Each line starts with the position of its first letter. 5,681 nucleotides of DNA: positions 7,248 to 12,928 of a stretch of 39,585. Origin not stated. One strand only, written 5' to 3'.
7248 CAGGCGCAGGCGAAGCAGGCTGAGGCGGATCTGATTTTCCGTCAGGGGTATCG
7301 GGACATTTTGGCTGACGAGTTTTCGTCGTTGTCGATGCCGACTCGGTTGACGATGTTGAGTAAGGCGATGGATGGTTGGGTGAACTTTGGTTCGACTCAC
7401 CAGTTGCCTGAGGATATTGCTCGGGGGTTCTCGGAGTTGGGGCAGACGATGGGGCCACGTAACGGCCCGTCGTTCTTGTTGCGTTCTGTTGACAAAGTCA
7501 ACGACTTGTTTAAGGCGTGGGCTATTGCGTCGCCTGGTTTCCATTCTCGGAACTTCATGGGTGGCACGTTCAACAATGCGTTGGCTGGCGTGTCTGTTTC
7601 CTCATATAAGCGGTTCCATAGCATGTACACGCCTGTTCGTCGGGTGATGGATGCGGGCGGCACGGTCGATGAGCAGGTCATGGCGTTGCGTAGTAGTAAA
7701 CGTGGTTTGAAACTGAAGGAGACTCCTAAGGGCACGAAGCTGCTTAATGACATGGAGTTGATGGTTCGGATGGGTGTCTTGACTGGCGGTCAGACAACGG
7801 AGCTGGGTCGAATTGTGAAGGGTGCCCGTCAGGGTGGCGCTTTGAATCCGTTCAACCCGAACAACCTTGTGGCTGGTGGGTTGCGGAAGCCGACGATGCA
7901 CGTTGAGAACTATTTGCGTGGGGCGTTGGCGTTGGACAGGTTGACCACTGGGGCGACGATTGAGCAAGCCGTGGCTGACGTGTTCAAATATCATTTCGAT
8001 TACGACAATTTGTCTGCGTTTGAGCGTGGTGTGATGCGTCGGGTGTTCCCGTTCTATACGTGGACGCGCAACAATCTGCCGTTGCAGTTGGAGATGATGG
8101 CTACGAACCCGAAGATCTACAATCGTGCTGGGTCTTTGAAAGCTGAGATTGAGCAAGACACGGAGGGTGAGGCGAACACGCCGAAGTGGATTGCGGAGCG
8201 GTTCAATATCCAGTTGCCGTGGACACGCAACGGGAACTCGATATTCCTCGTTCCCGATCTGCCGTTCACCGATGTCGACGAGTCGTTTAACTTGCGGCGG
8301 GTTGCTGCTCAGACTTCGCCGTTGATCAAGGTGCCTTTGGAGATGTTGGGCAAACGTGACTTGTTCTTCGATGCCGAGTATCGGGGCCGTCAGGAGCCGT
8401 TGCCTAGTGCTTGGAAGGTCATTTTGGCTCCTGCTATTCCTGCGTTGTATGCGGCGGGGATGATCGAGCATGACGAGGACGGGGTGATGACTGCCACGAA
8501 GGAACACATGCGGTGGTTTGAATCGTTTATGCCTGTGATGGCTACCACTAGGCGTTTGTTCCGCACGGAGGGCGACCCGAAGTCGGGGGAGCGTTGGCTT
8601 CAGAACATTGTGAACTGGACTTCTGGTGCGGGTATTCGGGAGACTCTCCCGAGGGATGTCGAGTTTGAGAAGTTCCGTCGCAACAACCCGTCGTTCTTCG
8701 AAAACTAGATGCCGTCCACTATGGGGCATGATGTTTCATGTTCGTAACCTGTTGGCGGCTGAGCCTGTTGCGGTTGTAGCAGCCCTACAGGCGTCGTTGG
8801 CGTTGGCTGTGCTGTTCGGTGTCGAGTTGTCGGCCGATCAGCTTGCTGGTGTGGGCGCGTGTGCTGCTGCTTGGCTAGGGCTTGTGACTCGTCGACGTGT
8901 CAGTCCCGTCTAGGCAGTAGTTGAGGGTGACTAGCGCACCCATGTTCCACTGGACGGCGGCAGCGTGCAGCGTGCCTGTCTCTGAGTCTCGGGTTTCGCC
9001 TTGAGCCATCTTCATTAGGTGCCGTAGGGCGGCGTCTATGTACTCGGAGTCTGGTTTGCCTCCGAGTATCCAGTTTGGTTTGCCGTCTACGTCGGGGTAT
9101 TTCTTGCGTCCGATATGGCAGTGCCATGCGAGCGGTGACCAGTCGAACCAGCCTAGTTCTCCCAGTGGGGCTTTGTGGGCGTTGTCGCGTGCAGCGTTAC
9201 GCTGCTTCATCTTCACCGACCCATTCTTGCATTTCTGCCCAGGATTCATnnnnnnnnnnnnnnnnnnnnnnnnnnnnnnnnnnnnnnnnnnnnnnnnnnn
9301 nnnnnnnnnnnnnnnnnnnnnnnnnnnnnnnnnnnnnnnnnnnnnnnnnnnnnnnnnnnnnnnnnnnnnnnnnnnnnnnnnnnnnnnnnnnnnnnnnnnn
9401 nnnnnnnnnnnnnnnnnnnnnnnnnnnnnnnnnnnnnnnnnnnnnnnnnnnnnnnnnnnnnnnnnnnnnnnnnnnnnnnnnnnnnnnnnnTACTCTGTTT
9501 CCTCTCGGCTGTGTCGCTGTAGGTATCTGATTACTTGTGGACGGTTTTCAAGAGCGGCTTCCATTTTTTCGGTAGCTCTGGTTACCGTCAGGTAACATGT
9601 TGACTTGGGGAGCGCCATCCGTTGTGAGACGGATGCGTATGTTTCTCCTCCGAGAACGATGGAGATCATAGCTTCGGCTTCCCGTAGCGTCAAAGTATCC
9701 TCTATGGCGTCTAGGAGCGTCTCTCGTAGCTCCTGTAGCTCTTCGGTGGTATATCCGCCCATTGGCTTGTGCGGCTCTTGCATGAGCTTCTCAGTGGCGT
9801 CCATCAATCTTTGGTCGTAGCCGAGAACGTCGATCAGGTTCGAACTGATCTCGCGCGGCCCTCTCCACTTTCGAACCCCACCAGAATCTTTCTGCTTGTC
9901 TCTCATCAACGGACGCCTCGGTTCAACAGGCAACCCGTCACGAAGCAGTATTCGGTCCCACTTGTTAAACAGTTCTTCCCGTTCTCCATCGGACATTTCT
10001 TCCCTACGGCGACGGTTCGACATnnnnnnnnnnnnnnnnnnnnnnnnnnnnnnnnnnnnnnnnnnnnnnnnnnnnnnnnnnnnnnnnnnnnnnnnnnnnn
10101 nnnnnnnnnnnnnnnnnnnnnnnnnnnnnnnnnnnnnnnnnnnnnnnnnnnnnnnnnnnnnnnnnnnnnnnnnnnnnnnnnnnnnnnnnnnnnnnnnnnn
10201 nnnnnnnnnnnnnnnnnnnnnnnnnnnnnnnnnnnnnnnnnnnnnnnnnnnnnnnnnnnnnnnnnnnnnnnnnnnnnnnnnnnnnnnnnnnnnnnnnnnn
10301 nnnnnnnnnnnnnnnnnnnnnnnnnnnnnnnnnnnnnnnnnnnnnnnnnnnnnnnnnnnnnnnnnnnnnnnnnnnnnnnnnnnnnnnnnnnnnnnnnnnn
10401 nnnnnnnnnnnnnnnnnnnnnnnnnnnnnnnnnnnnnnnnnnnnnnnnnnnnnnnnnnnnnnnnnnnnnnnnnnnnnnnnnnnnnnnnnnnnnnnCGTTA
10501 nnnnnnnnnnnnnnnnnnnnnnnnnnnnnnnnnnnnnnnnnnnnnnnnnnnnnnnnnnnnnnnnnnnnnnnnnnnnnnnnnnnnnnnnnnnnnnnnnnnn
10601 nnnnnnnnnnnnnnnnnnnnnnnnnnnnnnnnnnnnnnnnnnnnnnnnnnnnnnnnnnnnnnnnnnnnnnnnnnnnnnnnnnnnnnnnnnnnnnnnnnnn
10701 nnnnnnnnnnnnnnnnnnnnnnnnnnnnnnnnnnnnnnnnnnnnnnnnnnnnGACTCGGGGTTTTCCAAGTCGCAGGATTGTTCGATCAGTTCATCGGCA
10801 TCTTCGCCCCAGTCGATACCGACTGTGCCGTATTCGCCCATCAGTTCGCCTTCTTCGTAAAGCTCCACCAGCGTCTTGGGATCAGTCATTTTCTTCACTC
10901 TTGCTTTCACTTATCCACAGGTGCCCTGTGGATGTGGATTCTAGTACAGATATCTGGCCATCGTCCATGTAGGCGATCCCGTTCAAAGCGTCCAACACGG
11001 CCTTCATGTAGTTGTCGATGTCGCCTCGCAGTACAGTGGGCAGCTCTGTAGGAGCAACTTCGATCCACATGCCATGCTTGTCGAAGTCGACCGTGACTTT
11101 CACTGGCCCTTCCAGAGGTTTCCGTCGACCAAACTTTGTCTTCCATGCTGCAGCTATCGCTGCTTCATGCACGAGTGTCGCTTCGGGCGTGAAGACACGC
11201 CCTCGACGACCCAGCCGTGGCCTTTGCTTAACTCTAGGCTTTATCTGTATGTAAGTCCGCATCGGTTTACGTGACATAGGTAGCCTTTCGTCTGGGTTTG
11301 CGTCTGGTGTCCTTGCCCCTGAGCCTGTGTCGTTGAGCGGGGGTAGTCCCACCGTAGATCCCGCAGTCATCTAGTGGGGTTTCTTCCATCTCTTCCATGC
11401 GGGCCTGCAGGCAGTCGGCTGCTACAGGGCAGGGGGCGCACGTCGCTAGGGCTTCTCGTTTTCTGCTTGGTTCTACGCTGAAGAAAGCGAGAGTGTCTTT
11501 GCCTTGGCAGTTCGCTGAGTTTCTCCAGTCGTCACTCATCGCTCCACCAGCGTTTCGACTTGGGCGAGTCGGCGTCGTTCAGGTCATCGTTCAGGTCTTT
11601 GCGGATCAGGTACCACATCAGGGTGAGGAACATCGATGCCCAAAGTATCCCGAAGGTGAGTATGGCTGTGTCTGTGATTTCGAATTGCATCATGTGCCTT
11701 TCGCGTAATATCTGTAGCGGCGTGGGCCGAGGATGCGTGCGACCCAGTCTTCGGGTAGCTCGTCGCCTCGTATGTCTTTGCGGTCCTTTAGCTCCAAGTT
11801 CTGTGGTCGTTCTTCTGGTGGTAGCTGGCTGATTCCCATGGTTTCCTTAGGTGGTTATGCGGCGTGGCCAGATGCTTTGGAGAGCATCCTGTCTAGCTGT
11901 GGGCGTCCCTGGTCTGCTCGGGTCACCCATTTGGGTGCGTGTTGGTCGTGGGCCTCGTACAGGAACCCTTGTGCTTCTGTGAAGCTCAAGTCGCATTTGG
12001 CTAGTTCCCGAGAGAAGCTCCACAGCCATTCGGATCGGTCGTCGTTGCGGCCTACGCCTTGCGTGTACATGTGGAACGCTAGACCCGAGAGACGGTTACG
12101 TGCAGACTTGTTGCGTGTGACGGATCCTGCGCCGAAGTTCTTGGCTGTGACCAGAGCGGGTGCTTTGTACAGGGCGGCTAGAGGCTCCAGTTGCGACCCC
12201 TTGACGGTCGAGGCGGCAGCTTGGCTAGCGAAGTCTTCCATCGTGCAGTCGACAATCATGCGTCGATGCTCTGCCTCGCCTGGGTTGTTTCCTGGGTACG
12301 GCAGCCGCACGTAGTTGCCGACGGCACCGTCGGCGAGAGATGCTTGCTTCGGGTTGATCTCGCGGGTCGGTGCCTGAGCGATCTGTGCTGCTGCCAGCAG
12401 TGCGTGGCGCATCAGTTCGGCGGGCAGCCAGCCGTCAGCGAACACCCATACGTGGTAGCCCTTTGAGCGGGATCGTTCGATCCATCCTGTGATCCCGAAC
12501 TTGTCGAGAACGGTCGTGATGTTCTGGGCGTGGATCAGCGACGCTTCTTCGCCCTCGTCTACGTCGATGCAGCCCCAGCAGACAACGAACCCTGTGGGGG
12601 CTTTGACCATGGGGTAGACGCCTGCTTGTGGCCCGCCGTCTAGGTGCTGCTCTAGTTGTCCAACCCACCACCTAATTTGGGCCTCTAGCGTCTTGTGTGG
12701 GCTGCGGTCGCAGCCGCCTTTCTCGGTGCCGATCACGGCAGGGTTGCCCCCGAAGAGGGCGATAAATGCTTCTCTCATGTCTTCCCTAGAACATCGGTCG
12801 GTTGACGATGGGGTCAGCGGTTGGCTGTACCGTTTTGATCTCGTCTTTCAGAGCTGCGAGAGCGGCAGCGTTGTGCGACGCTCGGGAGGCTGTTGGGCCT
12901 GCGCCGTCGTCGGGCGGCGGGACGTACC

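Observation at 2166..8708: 2180-aa giant ORF at the ejection-protein position with polyvalent-protein-like islands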

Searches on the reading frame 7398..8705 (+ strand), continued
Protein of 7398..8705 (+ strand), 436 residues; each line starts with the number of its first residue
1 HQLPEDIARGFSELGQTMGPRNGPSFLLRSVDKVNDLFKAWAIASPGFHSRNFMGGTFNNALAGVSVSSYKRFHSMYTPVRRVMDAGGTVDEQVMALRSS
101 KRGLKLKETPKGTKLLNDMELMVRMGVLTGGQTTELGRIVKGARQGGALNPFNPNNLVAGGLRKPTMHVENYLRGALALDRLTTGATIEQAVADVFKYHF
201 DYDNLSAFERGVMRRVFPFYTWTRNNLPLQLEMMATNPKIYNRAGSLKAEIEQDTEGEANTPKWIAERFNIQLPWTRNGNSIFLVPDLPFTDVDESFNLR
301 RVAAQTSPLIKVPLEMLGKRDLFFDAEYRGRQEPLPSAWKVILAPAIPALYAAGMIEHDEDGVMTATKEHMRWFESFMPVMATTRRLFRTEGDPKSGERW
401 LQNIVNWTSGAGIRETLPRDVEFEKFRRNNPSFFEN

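Call 117: search_solved_structures(query=A6, max_evalue=1, show_alignments=1)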
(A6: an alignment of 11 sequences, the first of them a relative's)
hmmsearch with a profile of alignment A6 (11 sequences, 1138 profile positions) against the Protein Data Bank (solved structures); distinct sequences matched with E-value up to 1: 14.
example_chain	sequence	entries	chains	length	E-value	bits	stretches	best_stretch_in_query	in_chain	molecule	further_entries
9kpz_H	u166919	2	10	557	0.015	16.9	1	461-675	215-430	Ubiquitin-like protein SMT3,Tol-Pal system protein TolA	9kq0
3tnu_B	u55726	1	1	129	0.024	16.1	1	515-628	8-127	Keratin, type II cytoskeletal 5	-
7o97_A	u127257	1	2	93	0.06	14.9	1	518-579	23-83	hypothetical protein UY81_C0065G0003 from Candidatus Giovannonibacteria bacterium converte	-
6gaj_A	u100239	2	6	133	0.086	14.3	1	537-608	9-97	Outer capsid protein sigma-1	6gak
4tql_A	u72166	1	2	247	0.092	14.2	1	455-675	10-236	Three helix bundle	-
6jfv_B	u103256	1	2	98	0.11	14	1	539-628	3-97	Keratin, type II cytoskeletal 5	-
5xei_A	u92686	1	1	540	0.14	13.6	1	517-759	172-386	Chromosome partition protein Smc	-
8gyz_A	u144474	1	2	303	0.14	13.6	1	532-732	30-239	Transcription factor TGA7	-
6gao_A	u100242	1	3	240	0.14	13.6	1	537-615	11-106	Outer capsid protein sigma-1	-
4zry_B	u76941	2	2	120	0.18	13.3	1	539-628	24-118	Keratin, type II cytoskeletal 1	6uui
4xa1_A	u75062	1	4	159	0.18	13.2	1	485-569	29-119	Gp7-MYH7(1173-1238)-EB1 chimera protein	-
4ilo_A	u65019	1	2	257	0.28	12.6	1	520-664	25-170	CT398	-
2lse_A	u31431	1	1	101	0.51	11.8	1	404-466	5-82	Four Helix Bundle Protein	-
2wpq_A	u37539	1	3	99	0.67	11.4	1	501-569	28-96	TRIMERIC AUTOTRANSPORTER ADHESIN FRAGMENT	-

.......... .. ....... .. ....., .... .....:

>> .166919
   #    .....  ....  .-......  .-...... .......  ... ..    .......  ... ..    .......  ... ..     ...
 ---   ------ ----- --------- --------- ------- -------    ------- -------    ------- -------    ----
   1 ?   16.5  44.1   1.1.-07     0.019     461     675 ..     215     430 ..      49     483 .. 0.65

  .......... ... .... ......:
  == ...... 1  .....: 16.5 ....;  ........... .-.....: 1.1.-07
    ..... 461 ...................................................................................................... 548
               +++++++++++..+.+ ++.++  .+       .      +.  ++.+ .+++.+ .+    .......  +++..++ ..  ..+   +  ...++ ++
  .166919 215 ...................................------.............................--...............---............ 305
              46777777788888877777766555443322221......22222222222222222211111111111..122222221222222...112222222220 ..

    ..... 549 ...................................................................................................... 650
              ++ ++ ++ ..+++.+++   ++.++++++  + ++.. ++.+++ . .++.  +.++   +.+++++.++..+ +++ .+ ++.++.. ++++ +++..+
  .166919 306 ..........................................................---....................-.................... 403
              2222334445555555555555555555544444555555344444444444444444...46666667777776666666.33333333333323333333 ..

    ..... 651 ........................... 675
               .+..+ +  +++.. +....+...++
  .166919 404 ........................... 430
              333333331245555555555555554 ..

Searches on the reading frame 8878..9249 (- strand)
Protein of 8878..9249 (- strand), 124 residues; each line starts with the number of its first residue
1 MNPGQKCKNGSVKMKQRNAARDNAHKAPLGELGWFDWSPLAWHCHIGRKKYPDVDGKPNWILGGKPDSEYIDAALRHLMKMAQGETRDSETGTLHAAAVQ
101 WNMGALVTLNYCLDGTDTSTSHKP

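Call 14: search_protein_families(library=pfam, proteins=[window:8878-9249:-], max_evalue=0.01)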
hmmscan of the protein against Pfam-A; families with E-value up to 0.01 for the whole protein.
window:8878-9249:- (124 aa): 1 family
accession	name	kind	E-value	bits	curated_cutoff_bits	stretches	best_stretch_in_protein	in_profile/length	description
PF18909.5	dGTP_diPhyd_N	-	2.6e-16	59.9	27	1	23-112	8-92/99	dATP/dGTP diphosphohydrolase, N-terminal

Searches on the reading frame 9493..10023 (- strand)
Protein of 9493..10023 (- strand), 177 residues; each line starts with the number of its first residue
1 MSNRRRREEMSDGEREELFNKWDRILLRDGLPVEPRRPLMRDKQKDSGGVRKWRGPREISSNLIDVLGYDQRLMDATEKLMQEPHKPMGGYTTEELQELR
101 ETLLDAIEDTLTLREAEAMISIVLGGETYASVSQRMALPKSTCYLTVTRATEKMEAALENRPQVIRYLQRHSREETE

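Call 14: search_protein_families(library=pfam, proteins=[window:9493-10023:-], max_evalue=0.01)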
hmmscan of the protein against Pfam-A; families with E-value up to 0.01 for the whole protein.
window:9493-10023:- (177 aa): 1 family
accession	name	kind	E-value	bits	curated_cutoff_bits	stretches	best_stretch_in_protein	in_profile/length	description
PF08281.18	Sigma70_r4_2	-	0.0016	18.5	25.7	1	109-154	9-54/54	Sigma-70, region 4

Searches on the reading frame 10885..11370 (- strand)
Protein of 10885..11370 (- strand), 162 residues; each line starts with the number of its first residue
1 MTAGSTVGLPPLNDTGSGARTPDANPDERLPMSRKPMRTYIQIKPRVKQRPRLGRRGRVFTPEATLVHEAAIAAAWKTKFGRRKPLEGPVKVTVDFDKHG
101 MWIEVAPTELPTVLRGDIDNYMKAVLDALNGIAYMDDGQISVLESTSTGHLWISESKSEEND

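Call 14: search_protein_families(library=pfam, proteins=[window:10885-11370:-], max_evalue=0.01)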
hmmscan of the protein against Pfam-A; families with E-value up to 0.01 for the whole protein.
window:10885-11370:- (162 aa): 1 family
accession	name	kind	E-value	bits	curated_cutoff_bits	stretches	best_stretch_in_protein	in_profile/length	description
PF05866.16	RusA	-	6.9e-17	62.7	22.8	1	43-143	2-107/124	Endodeoxyribonuclease RusA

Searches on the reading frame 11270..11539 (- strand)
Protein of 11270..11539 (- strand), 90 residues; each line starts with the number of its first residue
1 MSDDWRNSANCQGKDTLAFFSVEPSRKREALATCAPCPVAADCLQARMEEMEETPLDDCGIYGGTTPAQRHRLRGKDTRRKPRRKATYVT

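Call 97: search_protein_families(library=pfam, proteins=[window:11270-11539:-], max_evalue=0.01)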
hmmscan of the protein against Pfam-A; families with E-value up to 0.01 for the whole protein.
window:11270-11539:- (90 aa): 1 family
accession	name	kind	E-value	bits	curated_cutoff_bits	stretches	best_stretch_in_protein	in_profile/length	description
PF02467.21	Whib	-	6.4e-15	55.9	23.6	1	5-73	1-65/65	Transcription factor WhiB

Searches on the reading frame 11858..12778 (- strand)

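Call 14: search_protein_families(library=pfam, proteins=[window:11858-12778:-], max_evalue=0.01)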
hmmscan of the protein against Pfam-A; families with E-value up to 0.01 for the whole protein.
window:11858-12778:- (307 aa): 2 families
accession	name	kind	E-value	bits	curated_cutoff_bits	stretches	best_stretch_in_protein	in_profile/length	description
PF22548.2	AEP-TOTE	-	1.8e-14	54.3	27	1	40-187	64-213/230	TOTE conflict system, Archaeo-Eukaryotic Primase domain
PF21686.3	LigD_Prim-Pol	-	0.0036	17.4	27.4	1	82-134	120-172/254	LigD, primase-polymerase domain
